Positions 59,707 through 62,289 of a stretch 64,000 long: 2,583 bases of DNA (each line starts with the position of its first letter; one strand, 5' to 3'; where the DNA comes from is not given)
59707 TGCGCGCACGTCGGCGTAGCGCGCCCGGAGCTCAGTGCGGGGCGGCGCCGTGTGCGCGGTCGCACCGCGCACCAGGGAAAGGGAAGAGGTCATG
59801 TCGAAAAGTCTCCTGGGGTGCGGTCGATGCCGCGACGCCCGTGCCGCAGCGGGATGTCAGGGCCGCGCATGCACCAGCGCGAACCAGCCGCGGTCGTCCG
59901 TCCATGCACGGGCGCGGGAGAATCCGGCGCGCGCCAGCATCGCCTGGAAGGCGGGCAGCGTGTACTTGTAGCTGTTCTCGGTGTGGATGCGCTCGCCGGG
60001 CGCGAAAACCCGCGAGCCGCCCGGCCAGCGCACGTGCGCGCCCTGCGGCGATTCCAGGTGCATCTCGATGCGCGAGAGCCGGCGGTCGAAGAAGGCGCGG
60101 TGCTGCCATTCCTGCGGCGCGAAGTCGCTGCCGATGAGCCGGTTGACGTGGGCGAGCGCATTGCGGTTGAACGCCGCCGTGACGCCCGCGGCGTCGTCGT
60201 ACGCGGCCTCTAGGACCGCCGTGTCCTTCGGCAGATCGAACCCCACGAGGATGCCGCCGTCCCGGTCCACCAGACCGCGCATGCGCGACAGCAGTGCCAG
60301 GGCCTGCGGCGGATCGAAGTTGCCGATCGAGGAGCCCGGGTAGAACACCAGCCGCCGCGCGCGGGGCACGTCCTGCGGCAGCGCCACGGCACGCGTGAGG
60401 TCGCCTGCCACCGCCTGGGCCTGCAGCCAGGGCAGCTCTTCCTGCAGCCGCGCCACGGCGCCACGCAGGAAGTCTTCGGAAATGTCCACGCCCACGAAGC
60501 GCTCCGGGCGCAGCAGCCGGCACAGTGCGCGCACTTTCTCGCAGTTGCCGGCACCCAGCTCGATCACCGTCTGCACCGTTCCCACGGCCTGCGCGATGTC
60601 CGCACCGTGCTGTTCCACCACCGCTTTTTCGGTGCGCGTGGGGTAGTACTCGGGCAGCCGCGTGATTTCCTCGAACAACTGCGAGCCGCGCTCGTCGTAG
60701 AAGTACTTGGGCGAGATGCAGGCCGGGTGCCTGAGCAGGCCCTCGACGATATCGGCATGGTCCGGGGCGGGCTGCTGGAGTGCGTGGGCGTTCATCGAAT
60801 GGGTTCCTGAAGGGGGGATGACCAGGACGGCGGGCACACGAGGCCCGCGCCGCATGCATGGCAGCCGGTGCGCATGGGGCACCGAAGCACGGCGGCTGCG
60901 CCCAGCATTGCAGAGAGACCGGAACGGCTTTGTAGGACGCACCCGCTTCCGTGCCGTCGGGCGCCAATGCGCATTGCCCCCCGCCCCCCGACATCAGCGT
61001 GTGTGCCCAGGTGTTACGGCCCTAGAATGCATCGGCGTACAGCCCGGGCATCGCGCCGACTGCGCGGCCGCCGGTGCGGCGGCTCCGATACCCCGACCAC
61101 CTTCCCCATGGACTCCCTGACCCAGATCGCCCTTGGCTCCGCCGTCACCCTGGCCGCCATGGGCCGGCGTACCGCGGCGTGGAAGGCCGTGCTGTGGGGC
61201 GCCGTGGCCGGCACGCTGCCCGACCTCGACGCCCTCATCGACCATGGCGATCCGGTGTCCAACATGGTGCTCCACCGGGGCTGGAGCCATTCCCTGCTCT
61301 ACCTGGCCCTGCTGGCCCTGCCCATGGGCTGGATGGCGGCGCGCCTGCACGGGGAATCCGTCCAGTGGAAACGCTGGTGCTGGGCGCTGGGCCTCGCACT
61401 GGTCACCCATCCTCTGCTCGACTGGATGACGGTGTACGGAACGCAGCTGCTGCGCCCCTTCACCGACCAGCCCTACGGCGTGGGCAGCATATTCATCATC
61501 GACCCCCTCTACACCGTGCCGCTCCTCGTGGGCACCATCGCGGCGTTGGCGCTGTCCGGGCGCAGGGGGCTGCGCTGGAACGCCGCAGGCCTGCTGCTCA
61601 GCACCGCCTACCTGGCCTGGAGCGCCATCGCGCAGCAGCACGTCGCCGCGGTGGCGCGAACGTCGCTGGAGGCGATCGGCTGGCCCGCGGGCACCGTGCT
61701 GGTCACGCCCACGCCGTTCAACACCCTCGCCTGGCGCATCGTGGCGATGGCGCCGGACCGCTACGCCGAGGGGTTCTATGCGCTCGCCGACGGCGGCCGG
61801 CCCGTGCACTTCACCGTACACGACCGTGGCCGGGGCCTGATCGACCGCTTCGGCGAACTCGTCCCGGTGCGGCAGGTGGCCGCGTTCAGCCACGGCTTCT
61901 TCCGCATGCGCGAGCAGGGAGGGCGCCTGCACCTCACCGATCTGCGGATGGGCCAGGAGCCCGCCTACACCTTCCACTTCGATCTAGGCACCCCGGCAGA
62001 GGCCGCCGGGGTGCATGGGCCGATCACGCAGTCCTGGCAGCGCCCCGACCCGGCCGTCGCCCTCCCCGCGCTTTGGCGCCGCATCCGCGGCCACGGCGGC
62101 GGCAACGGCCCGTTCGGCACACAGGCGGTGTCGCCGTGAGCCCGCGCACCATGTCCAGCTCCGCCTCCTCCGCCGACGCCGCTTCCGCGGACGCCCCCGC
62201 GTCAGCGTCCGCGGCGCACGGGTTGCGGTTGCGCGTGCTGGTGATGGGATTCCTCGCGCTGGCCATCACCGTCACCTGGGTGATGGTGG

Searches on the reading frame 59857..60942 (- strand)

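Call 105: search_protein_families(library=pfam, proteins=[window:59857-60942:-], max_evalue=0.00001)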
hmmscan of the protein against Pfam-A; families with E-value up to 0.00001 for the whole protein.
window:59857-60942:- (361 aa): 2 families
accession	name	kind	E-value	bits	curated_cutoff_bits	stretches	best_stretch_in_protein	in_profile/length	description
PF10017.15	Methyltransf_33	-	3.1e-102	342.1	23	1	63-360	3-303/304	Histidine-specific methyltransferase, SAM-dependent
PF13649.12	Methyltransf_25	-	5.7e-06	27.4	27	0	126-229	1-97/97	Methyltransferase domain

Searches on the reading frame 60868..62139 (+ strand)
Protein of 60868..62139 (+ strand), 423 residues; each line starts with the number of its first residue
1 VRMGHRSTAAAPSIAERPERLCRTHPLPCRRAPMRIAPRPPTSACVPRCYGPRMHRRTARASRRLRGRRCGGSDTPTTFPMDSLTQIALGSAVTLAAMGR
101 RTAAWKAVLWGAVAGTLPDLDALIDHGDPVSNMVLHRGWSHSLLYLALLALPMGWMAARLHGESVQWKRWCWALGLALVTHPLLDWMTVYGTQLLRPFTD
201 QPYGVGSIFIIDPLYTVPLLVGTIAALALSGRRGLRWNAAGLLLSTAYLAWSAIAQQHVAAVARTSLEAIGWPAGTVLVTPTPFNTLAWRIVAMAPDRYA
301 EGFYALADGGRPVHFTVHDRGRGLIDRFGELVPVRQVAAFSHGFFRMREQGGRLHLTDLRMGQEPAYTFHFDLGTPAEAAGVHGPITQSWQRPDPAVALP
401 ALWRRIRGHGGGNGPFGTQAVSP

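Call 105: search_protein_families(library=pfam, proteins=[window:60868-62139:+], max_evalue=0.00001)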
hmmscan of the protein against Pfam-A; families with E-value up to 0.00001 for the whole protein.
window:60868-62139:+ (423 aa): 1 family
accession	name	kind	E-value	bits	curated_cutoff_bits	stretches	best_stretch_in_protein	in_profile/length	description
PF04307.19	YdjM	-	5e-35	121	29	1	81-258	1-175/176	YdjM inner membrane protein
